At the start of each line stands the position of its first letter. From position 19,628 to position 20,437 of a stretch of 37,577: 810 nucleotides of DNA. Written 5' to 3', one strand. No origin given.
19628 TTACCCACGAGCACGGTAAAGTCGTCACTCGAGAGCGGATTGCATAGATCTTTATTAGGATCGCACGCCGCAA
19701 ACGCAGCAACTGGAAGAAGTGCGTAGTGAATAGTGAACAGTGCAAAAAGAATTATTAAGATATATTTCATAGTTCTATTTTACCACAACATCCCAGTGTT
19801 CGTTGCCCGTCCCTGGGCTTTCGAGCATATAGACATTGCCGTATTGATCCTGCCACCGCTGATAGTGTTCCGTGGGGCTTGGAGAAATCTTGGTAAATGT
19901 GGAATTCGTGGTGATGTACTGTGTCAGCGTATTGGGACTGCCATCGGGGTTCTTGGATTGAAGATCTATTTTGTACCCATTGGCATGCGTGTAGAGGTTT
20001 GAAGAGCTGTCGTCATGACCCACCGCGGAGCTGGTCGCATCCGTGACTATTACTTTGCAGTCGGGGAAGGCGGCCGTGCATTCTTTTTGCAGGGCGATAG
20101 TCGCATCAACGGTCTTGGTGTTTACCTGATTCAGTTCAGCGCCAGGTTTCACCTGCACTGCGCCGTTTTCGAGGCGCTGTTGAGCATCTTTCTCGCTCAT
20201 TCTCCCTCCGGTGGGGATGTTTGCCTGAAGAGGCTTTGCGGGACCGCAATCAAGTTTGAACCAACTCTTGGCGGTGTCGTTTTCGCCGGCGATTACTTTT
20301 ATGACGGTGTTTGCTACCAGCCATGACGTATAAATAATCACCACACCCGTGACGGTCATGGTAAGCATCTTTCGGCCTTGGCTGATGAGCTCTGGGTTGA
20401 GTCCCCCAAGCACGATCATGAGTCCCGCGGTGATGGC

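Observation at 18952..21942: Operon of three tandem paralogous pilin-like proteins behind an orphan membrane-anchored solute-binding protein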

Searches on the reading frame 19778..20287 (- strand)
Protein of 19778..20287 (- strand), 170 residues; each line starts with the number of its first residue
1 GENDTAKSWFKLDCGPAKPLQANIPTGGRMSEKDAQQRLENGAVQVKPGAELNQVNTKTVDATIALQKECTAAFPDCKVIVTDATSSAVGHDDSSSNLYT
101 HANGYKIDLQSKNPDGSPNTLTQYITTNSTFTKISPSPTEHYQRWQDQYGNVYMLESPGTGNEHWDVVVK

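Call 15: search_protein_families(library=pfam, proteins=[window:19778-20287:-], max_evalue=10)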
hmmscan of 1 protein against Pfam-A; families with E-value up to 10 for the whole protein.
seq(170 aa): 1 family
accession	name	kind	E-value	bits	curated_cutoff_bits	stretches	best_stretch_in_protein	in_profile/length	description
PF21560.2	Gp34_2nd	-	0.072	13.7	27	1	92-148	12-70/102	Long-tail fiber proximal subunit, C-terminal, second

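Call 16: search_solved_structures(query=window:19778-20287:-, max_evalue=10, show_alignments=3)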
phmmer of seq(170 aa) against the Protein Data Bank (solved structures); distinct sequences matched with E-value up to 10: 1.
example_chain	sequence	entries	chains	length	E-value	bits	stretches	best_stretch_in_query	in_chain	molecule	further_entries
8hu4_A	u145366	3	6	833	0.036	17.1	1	100-161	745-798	dextransucrase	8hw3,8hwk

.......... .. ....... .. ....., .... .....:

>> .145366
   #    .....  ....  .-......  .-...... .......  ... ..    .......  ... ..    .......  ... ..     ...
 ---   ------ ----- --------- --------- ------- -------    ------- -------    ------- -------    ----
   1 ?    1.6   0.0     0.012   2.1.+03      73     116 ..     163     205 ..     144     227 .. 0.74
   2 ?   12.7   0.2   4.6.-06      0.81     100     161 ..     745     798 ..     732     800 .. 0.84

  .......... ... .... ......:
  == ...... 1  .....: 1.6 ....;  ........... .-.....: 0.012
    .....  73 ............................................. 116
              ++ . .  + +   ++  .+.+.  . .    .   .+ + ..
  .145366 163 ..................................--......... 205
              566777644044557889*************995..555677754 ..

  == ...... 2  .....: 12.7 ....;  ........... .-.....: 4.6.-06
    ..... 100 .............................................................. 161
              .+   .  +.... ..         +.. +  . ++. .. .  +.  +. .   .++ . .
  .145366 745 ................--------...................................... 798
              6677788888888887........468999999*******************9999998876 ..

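Call 29: search_protein_representatives(protein=window:19778-20287:-)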
Query: 170 residues. Proteins with E-value up to 0.001 (for the whole library): 54; up to 1e-10: 7; up to 1e-30: 1. The best 54 are listed.
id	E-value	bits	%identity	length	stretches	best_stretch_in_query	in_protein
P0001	2.5e-111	385.3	100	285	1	1-170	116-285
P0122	5.4e-16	75.2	42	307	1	1-170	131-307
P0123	7.5e-14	68.2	40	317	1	22-168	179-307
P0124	9.9e-13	64.6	37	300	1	27-170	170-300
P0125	4.1e-11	59.3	41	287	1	27-170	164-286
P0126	4.8e-11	59.1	42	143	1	30-170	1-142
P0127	8.1e-11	58.3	35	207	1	28-170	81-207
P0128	2.4e-10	56.8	39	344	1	27-170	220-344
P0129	1.4e-09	54.3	36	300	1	24-169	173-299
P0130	5.3e-09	52.4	36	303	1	23-158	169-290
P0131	1.6e-08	50.8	33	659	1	24-169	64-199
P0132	1.6e-08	50.8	32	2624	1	24-170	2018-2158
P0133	8.3e-08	48.5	39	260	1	51-168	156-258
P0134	8.5e-08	48.5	40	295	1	25-169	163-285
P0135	1.9e-07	47.4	38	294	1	16-170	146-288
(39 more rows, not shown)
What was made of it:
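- On LAS (Hedgehog/DD-peptidase fold) zinc peptidases, MEROPS M15-like: It is a separate, uncurated family of 54 cluster representatives (call 29).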

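Call 34: search_solved_structures(query=A2, max_evalue=10, show_alignments=3)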
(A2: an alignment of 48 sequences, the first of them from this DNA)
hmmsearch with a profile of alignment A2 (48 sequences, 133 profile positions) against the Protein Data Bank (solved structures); distinct sequences matched with E-value up to 10: 3.
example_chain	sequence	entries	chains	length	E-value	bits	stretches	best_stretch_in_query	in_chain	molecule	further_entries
8ye6_B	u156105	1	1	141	0.25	14.7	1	66-116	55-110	A32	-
4v6w_Cb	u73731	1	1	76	0.57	13.5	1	62-108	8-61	60S ribosomal protein L29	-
6xu6_Cb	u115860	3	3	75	0.64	13.4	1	62-108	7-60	60S ribosomal protein L29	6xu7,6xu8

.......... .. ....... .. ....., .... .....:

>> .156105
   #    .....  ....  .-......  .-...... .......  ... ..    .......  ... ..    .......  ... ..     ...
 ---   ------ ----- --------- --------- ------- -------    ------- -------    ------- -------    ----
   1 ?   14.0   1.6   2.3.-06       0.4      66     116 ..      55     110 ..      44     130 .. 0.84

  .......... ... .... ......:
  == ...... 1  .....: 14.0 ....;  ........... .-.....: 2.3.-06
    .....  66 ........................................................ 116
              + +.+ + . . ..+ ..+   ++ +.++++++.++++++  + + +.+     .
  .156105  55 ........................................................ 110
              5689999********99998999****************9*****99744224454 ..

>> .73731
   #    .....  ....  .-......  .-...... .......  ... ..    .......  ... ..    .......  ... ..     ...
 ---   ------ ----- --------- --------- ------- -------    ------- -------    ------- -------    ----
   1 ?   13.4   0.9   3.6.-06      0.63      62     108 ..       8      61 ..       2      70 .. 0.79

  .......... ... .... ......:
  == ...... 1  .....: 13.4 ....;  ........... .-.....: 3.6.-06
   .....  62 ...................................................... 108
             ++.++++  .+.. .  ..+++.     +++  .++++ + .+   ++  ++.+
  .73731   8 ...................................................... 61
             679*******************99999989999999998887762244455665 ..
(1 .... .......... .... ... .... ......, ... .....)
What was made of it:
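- On LAS (Hedgehog/DD-peptidase fold) zinc peptidases, MEROPS M15-like: No PDB sequence hit (calls 16, 34).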

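Call 36: search_protein_families(library=pfam, alignment_id=A2, max_evalue=1)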
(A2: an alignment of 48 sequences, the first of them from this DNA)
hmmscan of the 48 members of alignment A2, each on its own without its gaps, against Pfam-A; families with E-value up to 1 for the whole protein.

A. member 1, seq(147 aa): 1 family
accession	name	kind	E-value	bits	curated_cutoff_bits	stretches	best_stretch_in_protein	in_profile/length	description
PF21560.2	Gp34_2nd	-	0.053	14.1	27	1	69-125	12-70/102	Long-tail fiber proximal subunit, C-terminal, second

B. families by the number of members that match (of 48 scanned): 23 families
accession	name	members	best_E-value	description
PF00994.29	MoCF_biosynth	1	0.011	Probable molybdopterin binding domain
PF00709.27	Adenylsucc_synt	1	0.023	Adenylosuccinate synthetase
PF15535.12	Ntox37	1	0.024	Bacterial toxin 37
PF23197.1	IG_AIR9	1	0.027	AIR9 A9 domain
PF07484.17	Collar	1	0.031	Phage Tail Collar Domain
PF15025.12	C5orf34-like_N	1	0.039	C5orf34-like, N-terminal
PF10610.15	Tafi-CsgC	1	0.041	Thin aggregative fimbriae synthesis protein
PF03413.25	PepSY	1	0.045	Peptidase propeptide and YPEB domain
PF21560.2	Gp34_2nd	1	0.053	Long-tail fiber proximal subunit, C-terminal, second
PF10092.14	DUF2330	1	0.057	Uncharacterized protein conserved in bacteria (DUF2330)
PF14685.13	PDZ_Tricorn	1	0.074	Tricorn protease PDZ domain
PF07021.18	MetW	1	0.085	Methionine biosynthesis protein MetW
PF24696.1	UGSC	1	0.098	UGSC family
PF00437.27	T2SSE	1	0.11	Type II/IV secretion system protein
PF16796.11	Microtub_bd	1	0.12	Microtubule binding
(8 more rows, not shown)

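Call 39: predict_structure(alignment_id=A2)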
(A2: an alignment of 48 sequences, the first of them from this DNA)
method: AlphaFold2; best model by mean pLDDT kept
length: 147 residues; sequences in the alignment: 48
mean_pLDDT: 91.8   pTM: 0.87
mean pLDDT of the five models: 91.8, 91.7, 91.7, 91.6, 91.3
residues with pLDDT >= 90: 121; 70-90: 13; 50-70: 10; < 50: 3
segments of 3 or more residues with pLDDT < 50: 1-3
pLDDT, mean of each block of 10 residues (from residue 1): 74 98 97 96 98 98 66 79 97 97 98 91 98 95 96
secondary structure, 60 per line:
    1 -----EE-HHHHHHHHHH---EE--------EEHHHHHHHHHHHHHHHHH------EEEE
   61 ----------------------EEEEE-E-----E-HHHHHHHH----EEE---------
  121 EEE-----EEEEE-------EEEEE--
elements in order: H9-18 H34-50 E57-60 E83-87 H97-104 E109-111 E121-123 E129-133 E141-145

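Call 43: fold_search(model_id=the predicted structure, library=pdb)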
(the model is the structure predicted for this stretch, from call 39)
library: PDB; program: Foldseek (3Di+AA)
matches with E <= 10: 305; with E <= 0.001: 0
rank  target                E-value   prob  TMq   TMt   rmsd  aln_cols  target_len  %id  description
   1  6e1h_C                2.5e-02  0.97  0.48  0.44   6.5       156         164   16  Structure of 2:1 human Ptch1-Shh-N complex (released 2018-08-29)
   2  3d1m_A                2.8e-02  0.97  0.48  0.47   6.4       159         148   16  Crystal Structure of Sonic Hedgehog Bound to the third FNIII domain of CDO (released 2008-09-23)
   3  6pjv                  3.7e-02  0.97  0.50  0.49   6.3       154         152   17  Structure of Human Sonic Hedgehog in complex with Zinc and Magnesium (released 2019-11-13)
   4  2wfq                  3.7e-02  0.97  0.50  0.45   6.3       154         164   16  Crystal structure of the N-terminal signalling domain of human Dhh without calcium (released 2009-06-30)
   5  3mxw_A                4.1e-02  0.97  0.50  0.48   6.4       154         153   16  Crystal structure Sonic hedgehog bound to the 5E1 fab fragment (released 2010-05-26)
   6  2wg4_A                4.1e-02  0.96  0.49  0.49   6.0       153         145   16  Crystal structure of the complex between human hedgehog-interacting protein HIP and sonic hedgehog without calcium (released 2009-06-30)
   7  3k7g                  4.4e-02  0.97  0.52  0.49   6.2       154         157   16  Crystal structure of the Indian Hedgehog N-terminal signalling domain (released 2011-01-26)
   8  3ho5_H                4.7e-02  0.97  0.50  0.48   6.4       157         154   16  Crystal structure of Hedgehog-interacting protein (HHIP) and Sonic hedgehog (SHH) complex (released 2009-06-23)
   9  6dmy_B                5.0e-02  0.94  0.49  0.48   6.2       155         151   15  Cryo-EM structure of human Ptch1 and ShhN complex (released 2018-07-11)
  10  3m1n_B                5.3e-02  0.96  0.51  0.46   5.9       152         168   15  Crystal structure of Human Sonic Hedgehog N-terminal domain (released 2010-03-16)
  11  3d1m_B                5.7e-02  0.95  0.50  0.49   6.4       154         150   15  Crystal Structure of Sonic Hedgehog Bound to the third FNIII domain of CDO (released 2008-09-23)
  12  3n1q_E                5.7e-02  0.92  0.48  0.47   6.8       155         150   15  Crystal Structure of DhhN bound to CDOFn3 (released 2010-06-02)
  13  2wg3_B                6.0e-02  0.95  0.50  0.49   6.0       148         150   17  Crystal structure of the complex between human hedgehog-interacting protein HIP and desert hedgehog without calcium (released 2009-06-30)
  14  3n1f_A                6.4e-02  0.94  0.50  0.49   6.4       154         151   14  Crystal Structure of IhhN bound to CDOFn3 (released 2010-06-02)
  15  2wfr                  7.7e-02  0.94  0.47  0.42   4.8       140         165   16  Crystal structure of the N-terminal signalling domain of human Dhh with calcium (released 2009-06-30)
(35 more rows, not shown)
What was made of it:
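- On LAS (Hedgehog/DD-peptidase fold) zinc peptidases, MEROPS M15-like: Foldseek: Hedgehog-N prob 0.97, TM about 0.5 (call 43).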

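Call 78: find_encoding_contigs(protein=P0122, flank=6000, max_places=2)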
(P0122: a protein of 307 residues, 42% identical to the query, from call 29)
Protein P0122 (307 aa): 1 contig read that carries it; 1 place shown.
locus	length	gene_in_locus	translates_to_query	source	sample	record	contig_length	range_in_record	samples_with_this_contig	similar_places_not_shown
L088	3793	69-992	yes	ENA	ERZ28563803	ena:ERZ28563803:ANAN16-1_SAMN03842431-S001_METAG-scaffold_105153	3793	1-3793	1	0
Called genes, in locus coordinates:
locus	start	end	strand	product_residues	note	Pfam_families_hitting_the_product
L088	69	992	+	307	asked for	-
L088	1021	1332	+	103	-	PF04956:TrbC (weak), PF18895:T4SS_pilin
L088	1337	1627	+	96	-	PF18895:T4SS_pilin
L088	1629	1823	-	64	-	-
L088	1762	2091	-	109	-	PF08843:AbiEii (weak)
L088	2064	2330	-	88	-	-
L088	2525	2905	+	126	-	PF18895:T4SS_pilin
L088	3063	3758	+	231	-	-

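Call 79: find_encoding_contigs(protein=P0125, flank=6000, max_places=2)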
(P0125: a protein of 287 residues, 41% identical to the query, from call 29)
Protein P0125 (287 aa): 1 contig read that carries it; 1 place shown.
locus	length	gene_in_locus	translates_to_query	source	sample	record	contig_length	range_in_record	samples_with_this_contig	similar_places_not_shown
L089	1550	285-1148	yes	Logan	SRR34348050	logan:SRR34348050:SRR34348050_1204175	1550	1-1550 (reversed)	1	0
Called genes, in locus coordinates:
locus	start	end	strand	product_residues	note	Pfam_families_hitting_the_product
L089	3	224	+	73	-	?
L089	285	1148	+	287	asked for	PF18895:T4SS_pilin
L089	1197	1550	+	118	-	?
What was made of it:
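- Tried and rejected: Look-ups of two distant fusion proteins landed on contigs too short to inform (calls 78, 79).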

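Call 82: find_related_loci(query=A7, collection=metagenome_contigs, flank=7000)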
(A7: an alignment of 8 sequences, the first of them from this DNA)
Query A7 (147 aa) in metagenome_contigs; peptide patterns used: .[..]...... (x = any residue, [..] = any of these).
95 stretches matched a pattern; 61 encode a relative of the query (tblastn E <= 1e-3); 61 distinct loci.
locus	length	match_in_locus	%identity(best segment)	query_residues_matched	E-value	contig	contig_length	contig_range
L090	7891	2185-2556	34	5-147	4e-19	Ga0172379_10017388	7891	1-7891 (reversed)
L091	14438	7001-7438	34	2-147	3e-14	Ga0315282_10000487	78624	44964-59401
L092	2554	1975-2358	28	2-143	2e-13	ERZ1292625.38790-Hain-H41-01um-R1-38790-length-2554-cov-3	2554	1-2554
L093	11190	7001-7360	32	8-147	2e-12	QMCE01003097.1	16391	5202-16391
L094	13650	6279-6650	32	2-145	2e-12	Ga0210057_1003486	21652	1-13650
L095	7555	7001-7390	34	7-147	4e-12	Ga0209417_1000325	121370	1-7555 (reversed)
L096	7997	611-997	26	3-144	4e-12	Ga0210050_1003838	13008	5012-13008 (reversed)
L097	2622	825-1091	36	32-144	6e-12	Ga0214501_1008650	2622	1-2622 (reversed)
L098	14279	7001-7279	36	29-146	1e-11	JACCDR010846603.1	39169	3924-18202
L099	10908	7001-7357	27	7-145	2e-11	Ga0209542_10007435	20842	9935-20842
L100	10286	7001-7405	30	2-146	4e-11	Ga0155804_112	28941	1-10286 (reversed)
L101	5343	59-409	30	11-145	5e-11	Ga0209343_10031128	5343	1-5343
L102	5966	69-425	27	7-145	5e-11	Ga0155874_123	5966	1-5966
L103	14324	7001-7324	27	16-146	2e-10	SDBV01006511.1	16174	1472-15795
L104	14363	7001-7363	36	15-147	6e-11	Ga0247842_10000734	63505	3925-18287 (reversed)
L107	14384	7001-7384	27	2-147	1e-10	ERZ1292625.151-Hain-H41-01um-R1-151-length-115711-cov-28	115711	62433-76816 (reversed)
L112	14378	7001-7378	30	2-147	4e-10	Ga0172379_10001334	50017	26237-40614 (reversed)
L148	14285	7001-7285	29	35-146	3e-4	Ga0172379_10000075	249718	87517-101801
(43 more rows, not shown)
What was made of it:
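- Tried and rejected: An 8-sequence subset worked (call 82).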

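Call 85: search_protein_families(library=pfam, proteins=[L094:2802-4691:+, L094:6662-7921:+, L107:3740-5479:+, L107:54-1397:+, L107:7393-8511:+, L104:2505-3827:+, L104:1363-2499:+, L104:64-1302:+, L112:288-2099:+, L148:3028-5700:+], max_evalue=0.001)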
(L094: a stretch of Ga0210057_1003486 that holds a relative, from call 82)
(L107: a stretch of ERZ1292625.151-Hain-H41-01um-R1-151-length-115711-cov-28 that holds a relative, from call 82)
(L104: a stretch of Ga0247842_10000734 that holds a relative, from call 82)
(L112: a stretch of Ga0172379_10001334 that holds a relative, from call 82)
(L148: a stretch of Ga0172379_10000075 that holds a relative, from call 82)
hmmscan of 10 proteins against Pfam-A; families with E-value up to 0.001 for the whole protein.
L094:2802-4691:+ (629 aa): 4 families
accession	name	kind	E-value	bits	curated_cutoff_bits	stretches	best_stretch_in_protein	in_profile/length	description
PF19044.6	P-loop_TraG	-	5e-26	91.7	25.8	1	252-555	27-344/413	TraG P-loop domain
PF12846.13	AAA_10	-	8.8e-11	41.9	27.5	2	460-513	235-289/362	AAA-like domain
PF01935.23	DUF87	-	5.8e-07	30.3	23.2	1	260-322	29-93/220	Helicase HerA, central domain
PF11130.14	TraC_F_IV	-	0.00021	20.9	28.1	1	125-200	299-373/375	TraC protein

L094:6662-7921:+ (419 aa): 0 families

L107:3740-5479:+ (579 aa): 3 families
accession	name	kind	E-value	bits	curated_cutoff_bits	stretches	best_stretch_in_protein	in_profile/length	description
PF19044.6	P-loop_TraG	-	1.1e-25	90.7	25.8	1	234-538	27-344/413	TraG P-loop domain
PF12846.13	AAA_10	-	8.1e-11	42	27.5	1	236-496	21-289/362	AAA-like domain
PF01935.23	DUF87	-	1.1e-07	32.7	23.2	1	241-303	28-92/220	Helicase HerA, central domain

L107:54-1397:+ (447 aa): 0 families

L107:7393-8511:+ (372 aa): 0 families

L104:2505-3827:+ (440 aa): 0 families

L104:1363-2499:+ (378 aa): 0 families

L104:64-1302:+ (412 aa): 3 families
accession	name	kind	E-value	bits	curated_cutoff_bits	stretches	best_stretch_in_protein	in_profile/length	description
PF19044.6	P-loop_TraG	-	4.5e-27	95.2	25.8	1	56-362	27-347/413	TraG P-loop domain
PF12846.13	AAA_10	-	8.3e-11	42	27.5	1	251-317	222-289/362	AAA-like domain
PF01935.23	DUF87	-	3.5e-07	31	23.2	1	63-125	28-92/220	Helicase HerA, central domain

L112:288-2099:+ (603 aa): 4 families
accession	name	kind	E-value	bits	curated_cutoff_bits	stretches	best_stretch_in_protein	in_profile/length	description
PF19044.6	P-loop_TraG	-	7.6e-26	91.1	25.8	1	247-549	27-343/413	TraG P-loop domain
PF12846.13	AAA_10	-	2.2e-10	40.6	27.5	1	249-292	21-65/362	AAA-like domain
PF01935.23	DUF87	-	7.7e-08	33.1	23.2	1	254-316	28-92/220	Helicase HerA, central domain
PF11130.14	TraC_F_IV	-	0.00014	21.5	28.1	1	120-173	299-351/375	TraC protein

L148:3028-5700:+ (890 aa): 19 families
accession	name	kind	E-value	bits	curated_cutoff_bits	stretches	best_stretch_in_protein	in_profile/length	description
PF07724.20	AAA_2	-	4.2e-69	232.3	27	1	605-779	1-166/166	AAA domain (Cdc48 subfamily)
PF17871.7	AAA_lid_9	-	3.2e-33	114.2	22.8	1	344-445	1-102/104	AAA lid domain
PF10431.15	ClpB_D2-small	-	1.7e-25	89.3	21.9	1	785-865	1-81/81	C-terminal, D2-small domain, of ClpB protein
PF00004.35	AAA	-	2.6e-21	76.9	21.2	2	205-338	2-126/131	ATPase family associated with various cellular activities (AAA)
PF02861.25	Clp_N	-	1.4e-17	64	20.7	2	99-145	3-50/53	Clp amino terminal domain, pathogenicity island component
PF07728.20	AAA_5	-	1e-16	61.6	22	1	610-728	2-122/139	AAA domain (dynein-related subfamily)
PF13191.12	AAA_16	-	2.3e-10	41.7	32.6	1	182-227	2-50/167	AAA ATPase domain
PF13401.12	AAA_22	-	5.4e-10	40.1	27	1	610-704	8-109/130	AAA domain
PF00158.32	Sigma54_activat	-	4.8e-09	36.6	20.2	1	608-726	23-141/168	Sigma-54 interaction domain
PF01637.24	ATPase_2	-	1.5e-06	28.6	33.2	0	185-224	4-43/225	ATPase domain predominantly from Archaea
PF20720.3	nSTAND3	-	7.1e-06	26.2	27.2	0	193-227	11-43/155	Novel STAND NTPase 3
PF13238.12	AAA_18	-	2.2e-05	25.3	29.4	0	613-645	4-39/128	AAA domain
PF12775.13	AAA_7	-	4.6e-05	23.5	25.8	0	609-656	35-82/181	P-loop containing dynein motor region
PF05729.18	NACHT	-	5.5e-05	23.5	26.7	0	205-232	4-31/167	NACHT domain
PF05621.17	TniB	-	6.8e-05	22.8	22.4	0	247-341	94-185/189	Bacterial TniB protein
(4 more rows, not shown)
